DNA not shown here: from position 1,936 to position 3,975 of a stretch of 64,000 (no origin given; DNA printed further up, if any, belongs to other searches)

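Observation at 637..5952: Candidate redox-sensing two-component system built on a DsrMK-like module: HdrD/DsrK-like protein fused to a receiver domain, with its own cytochrome b, a Cys-rich PAS kinase and a helix-turn-helix/Cys/REC regulator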

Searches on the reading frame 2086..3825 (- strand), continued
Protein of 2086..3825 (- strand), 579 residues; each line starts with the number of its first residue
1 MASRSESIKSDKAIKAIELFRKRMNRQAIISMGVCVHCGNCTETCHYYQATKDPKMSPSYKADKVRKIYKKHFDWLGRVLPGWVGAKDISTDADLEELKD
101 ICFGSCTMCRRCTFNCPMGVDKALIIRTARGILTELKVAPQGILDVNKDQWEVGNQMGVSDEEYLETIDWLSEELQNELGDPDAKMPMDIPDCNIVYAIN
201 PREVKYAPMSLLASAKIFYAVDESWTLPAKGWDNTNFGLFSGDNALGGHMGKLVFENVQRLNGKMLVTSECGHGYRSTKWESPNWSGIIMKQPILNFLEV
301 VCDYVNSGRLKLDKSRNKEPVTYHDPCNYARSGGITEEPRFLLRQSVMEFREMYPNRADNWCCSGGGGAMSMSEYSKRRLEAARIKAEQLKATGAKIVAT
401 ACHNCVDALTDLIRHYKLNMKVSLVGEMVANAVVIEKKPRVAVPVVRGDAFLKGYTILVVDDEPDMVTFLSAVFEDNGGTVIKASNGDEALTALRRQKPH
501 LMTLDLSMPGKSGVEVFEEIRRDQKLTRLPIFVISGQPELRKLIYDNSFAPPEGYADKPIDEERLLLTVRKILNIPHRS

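Call 13: find_related_loci(query=A1, collection=genome_contigs, flank=7000)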
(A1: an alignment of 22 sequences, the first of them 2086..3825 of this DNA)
Query A1 (579 aa) in genome_contigs; peptide patterns used: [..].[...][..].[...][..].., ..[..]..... (x = any residue, [..] = any of these).
513 stretches matched a pattern; 498 encode a relative of the query (tblastn E <= 1e-3); the best 80 are kept; 80 distinct loci.
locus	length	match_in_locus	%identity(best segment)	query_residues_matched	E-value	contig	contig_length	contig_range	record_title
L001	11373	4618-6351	93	1-578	0e+0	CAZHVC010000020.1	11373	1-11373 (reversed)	MAG TPA_asm: uncultured Ignavibacteria bacterium isolate binchicken_co274_505 genome assembly, contig: NODE_14037_length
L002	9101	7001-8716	75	6-577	0e+0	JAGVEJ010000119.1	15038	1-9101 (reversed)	MAG: Candidatus Zixiibacteriota bacterium isolate DeMMO2_6 c_000000041899, whole genome shotgun sequence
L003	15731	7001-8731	64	5-574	0e+0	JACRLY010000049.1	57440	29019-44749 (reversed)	MAG: Ignavibacteriae bacterium isolate NC_groundwater_1893_Pr3_B-0.1um_34_8 SR2-18-B1_coassembly_150083, whole genome sh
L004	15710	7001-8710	64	10-575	0e+0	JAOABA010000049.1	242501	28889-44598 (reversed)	MAG: Candidatus Kapaibacterium sp. isolate SKW166 k141_720777, whole genome shotgun sequence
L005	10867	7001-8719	64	5-573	0e+0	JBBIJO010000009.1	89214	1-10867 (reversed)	MAG: Ignavibacteria bacterium isolate RSF170216_bin_164 NODE_327_length_89214_cov_18.410301, whole genome shotgun sequen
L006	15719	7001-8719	63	9-574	0e+0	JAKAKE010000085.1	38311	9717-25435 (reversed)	MAG: Bacteroidetes bacterium isolate WY4.bin46 NODE_1240_length_38311_cov_2.086397, whole genome shotgun sequence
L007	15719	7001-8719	63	9-574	0e+0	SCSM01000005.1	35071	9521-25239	MAG: Bacteroidetes bacterium isolate FW215_bin.12 FW215_bin.12-15679, whole genome shotgun sequence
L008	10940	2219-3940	62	9-578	0e+0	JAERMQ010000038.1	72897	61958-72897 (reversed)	MAG: Ignavibacteria bacterium isolate CoA_1_bin.73 scaffold_151, whole genome shotgun sequence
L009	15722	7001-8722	61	5-579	0e+0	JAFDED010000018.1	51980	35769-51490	MAG: Deltaproteobacteria bacterium isolate Meg19_1012_Bin_441 Meg19_1012_Bin_441_scaffold_748, whole genome shotgun sequ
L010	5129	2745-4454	61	9-575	0e+0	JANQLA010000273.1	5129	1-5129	MAG: Melioribacteraceae bacterium isolate PL25a_bin.33 k99_4379030, whole genome shotgun sequence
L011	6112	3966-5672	59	3-573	0e+0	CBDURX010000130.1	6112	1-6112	MAG TPA_asm: uncultured bacterium isolate SRR22302364_binner13_Refined_49 genome assembly, contig: ERZ25073603.9455, who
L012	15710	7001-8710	60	9-573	0e+0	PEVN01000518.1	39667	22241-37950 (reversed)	MAG: Armatimonadetes bacterium CG06_land_8_20_14_3_00_66_21 CG06_land_8_20_14_3.00_150_scaffold_310_c, whole genome shot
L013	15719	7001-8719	59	5-577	0e+0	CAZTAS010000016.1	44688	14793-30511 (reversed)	MAG TPA_asm: uncultured Thermodesulfobacteriota bacterium isolate SRP323688_co1_150 genome assembly, contig: NODE_1543_l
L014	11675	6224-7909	61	15-579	0e+0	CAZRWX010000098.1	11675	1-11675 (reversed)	MAG TPA_asm: uncultured Bifidobacteriales bacterium isolate binchicken_co86_146 genome assembly, contig: NODE_1949_lengt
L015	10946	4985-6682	59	15-573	0e+0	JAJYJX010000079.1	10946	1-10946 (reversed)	MAG: bacterium isolate DBS2-1.bin173 NODE_11466_length_10946_cov_1.319530, whole genome shotgun sequence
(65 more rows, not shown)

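Call 19: search_solved_structures(query=window:2086-3825:-, max_evalue=0.001)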
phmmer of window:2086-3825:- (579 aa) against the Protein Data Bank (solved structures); distinct sequences matched with E-value up to 0.001: 200 (the best 60 are shown).
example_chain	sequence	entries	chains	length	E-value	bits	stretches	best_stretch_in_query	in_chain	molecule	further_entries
9xzo_A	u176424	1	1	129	7.8e-16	60.6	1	457-577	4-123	De novo protein M1X0B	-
9ojn_A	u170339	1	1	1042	1.4e-15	59.8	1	103-415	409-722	Iron-sulfur-binding reductase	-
1mvo_A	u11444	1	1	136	1.8e-12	49.4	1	456-573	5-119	PhoP response regulator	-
3grc_A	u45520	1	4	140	1.9e-11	46.1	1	457-573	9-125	Sensor protein, Kinase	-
3lte_A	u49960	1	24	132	6.8e-11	44.3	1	455-577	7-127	Response regulator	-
3c3m_A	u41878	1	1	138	2.8e-10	42.2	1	455-573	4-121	Response regulator receiver protein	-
3t6k_A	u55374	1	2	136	2.9e-10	42.2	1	452-573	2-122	Response regulator receiver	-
3nhz_A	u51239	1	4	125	8.6e-10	40.6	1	456-571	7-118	Two component system transcriptional regulator mtrA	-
6ifh_A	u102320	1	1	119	1.2e-09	40.1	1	457-568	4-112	Sporulation initiation phosphotransferase F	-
6swl_A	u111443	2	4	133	1.6e-09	39.8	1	455-576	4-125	Two-component response regulator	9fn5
3a0u_A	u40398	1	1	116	1.7e-09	39.7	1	457-538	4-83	Response regulator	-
3a0r_B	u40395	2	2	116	1.7e-09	39.6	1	457-537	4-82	Response regulator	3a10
1pey_A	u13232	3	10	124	2.4e-09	39.2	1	456-573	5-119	Sporulation initiation phosphotransferase F | SPORULATION RESPONSE REGULATORY PROTEIN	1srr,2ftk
1f51_E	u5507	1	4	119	3.8e-09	38.5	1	456-572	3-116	SPORULATION INITIATION PHOSPHOTRANSFERASE F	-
3q15_C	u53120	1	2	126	3.9e-09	38.5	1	456-573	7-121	Sporulation initiation phosphotransferase F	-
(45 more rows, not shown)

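Call 47: predict_structure(alignment_id=A2)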
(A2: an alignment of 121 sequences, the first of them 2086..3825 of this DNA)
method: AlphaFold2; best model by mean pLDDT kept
length: 579 residues; sequences in the alignment: 121
mean_pLDDT: 88.0   pTM: 0.72
mean pLDDT of the five models: 88.0, 87.9, 87.2, 87.0, 86.8
residues with pLDDT >= 90: 341; 70-90: 194; 50-70: 26; < 50: 18
segments of 3 or more residues with pLDDT < 50: 1-5, 441-448, 577-579
pLDDT, mean of each block of 10 residues (from residue 1): 56 95 91 87 86 88 94 91 92 93 81 84 91 93 91 93 95 94 94 97 89 97 96 89 92 96 97 89 91 95 97 98 87 75 98 79 64 76 92 96 89 95 97 78 44 92 92 92 93 92 89 89 87 85 72 87 86 64
secondary structure, 60 per line:
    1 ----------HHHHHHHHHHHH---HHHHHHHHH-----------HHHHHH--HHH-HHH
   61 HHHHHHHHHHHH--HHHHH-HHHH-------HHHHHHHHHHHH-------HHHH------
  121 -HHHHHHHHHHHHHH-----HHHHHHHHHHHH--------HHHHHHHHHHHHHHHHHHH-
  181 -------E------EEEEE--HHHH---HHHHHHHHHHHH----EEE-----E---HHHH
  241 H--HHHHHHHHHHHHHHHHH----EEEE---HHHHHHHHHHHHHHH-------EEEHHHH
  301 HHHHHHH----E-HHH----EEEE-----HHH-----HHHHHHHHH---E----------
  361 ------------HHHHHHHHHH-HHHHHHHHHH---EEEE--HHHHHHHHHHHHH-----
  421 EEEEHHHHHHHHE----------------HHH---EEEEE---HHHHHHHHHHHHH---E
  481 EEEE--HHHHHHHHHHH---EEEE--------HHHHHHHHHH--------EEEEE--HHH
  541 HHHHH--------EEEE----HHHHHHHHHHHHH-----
elements in order: H11-22 H26-34 H46-51 H58-72 H75-79 H81-84 H92-103 H111-114 H122-135 H141-152 H161-179 E195-199 H202-205 H209-220 E225-227 H237-241 H244-260 E265-268 H272-286 E294-296 H297-307 E321-324 H338-346 H373-382 H384-393 E397-400 H403-415 E421-424 H425-432 E456-460 H464-476 E480-484 H487-497 E501-504 H513-522 E531-535 H538-545 E554-557 H562-574
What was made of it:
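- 2086..3825 (-): HmcF/TmcB/DsrK-like Fe-S/CCG protein fused to a C-terminal receiver (579 aa). AlphaFold2 mean pLDDT is 88 and pTM 0.72 (call 47).
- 2461..2529 (-): Variable linker between the catalytic part and the REC domain (aa 433-455). pLDDT is below 50 for residues 441-448 (call 47).
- On Response-regulator receiver domain (Pfam PF00072): The model shows alternating strands and helices across 456-574 (call 47).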

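Call 50: fold_search(model_id=the predicted structure, library=pdb)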
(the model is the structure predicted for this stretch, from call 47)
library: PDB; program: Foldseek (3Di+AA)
matches with E <= 10: 1386; with E <= 0.001: 523
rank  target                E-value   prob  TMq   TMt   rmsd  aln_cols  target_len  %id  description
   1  9ojn                  1.0e-16  1.00  0.54  0.43   5.2       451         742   19  Structure of Mycobacterium smegmatis EtfD (released 2025-05-21)
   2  3grc_B                5.4e-08  1.00  0.20  0.92   1.6       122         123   27  Crystal structure of a sensor protein from Polaromonas sp. JS666 (released 2009-04-14)
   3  9a6l_A                7.0e-08  1.00  0.33  0.75   4.2       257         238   17  Integrative model of LUTA-LUTB by crosslinking MS and deep learning (released 2024-09-18)
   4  9dvt_R                8.1e-08  1.00  0.20  0.47   1.9       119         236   27  Cryo-EM structure of RpaA bound to PkaiBC DNA and the CTD of the alpha subunit of RNAP from the cyanobacterium Synecho (released 2025-10-15)
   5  6ifh                  1.3e-07  1.00  0.20  0.91   1.7       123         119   30  Unphosphorylated Spo0F from Paenisporosarcina sp. TG-14 (released 2019-01-16)
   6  9ckx_A                1.7e-07  1.00  0.20  0.51   3.1       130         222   25  Crystal structure of Dsk2 Sti1 domain bound to a transmembrane domain (released 2025-03-12)
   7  4ja2                  1.9e-07  1.00  0.20  0.92   1.5       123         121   27  Structural basis of a rationally rewired protein-protein interface (RR468mutant V13P, L14I, I17M and N21V) (released 2013-09-04)
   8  6rh8_C                1.9e-07  1.00  0.20  0.91   1.7       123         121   25  Revisiting pH-gated conformational switch. Complex HK853 mutant H260A -RR468 mutant D53A pH 5.3 (released 2020-02-19)
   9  6rh1_C                2.0e-07  1.00  0.20  0.91   1.6       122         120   25  Revisiting pH-gated conformational switch. Complex HK853-RR468 D53A pH 7 (released 2020-02-19)
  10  3gl9_B                2.2e-07  1.00  0.20  0.92   1.6       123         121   26  The structure of a histidine kinase-response regulator complex sheds light into two-component signaling and reveals a  (released 2009-10-27)
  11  9dvt_S                2.5e-07  1.00  0.20  0.48   1.6       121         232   26  Cryo-EM structure of RpaA bound to PkaiBC DNA and the CTD of the alpha subunit of RNAP from the cyanobacterium Synecho (released 2025-10-15)
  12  1mb3                  2.5e-07  1.00  0.19  0.89   2.1       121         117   25  CRYSTAL STRUCTURE OF THE RESPONSE REGULATOR DIVK AT PH 8.5 IN COMPLEX WITH MG2+ (released 2002-12-04)
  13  2i6f_A                3.0e-07  1.00  0.20  0.87   2.9       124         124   24  Receiver domain from Myxococcus xanthus social motility protein FrzS (released 2007-03-13)
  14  2i6f_C                3.3e-07  1.00  0.19  0.87   1.6       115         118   25  Receiver domain from Myxococcus xanthus social motility protein FrzS (released 2007-03-13)
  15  8fk2_A                3.5e-07  1.00  0.19  0.87   1.8       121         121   28  The N-terminal VicR from Streptococcus mutans (released 2023-10-25)
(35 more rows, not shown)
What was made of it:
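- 2086..3825 (-): The N-terminal ~450 residues match M. smegmatis EtfD (9ojn) at E 1e-16 (call 50).
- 2119..2457 (-): Receiver (REC) domain with D461/D462, acceptor D505, S535, Y555 and K558. TM-score is about 0.9 to RR468, Spo0F and DivK (call 50).
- On DsrK/HdrD/HmcF/TmcB superfamily (Fe-S + CCG proteins): The fold matches the EtfD HdrD-like part (call 50).
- Closest known: Mycobacterium smegmatis EtfD. Same: It is the best structural match for the Fe-S/CCG part: Foldseek E 1e-16 over 451 aligned columns (call 50), and phmmer E 1.4e-15 (call 19).
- The fold of the N-terminal ~450 residues matches the HdrD-like part of EtfD, and the REC fold matches bona fide receivers (calls 47, 50).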

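Call 59: search_protein_families(library=pfam, proteins=[L001:7932-8879:+], max_evalue=0.001)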
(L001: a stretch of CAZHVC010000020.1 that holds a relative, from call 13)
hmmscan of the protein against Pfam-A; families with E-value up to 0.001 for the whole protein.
L001:7932-8879:+ (315 aa): 1 family
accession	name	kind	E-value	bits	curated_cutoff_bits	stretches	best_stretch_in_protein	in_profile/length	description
PF01925.25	TauE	-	1e-37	130.5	32.6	1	34-307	3-236/237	Sulfite exporter TauE/SafE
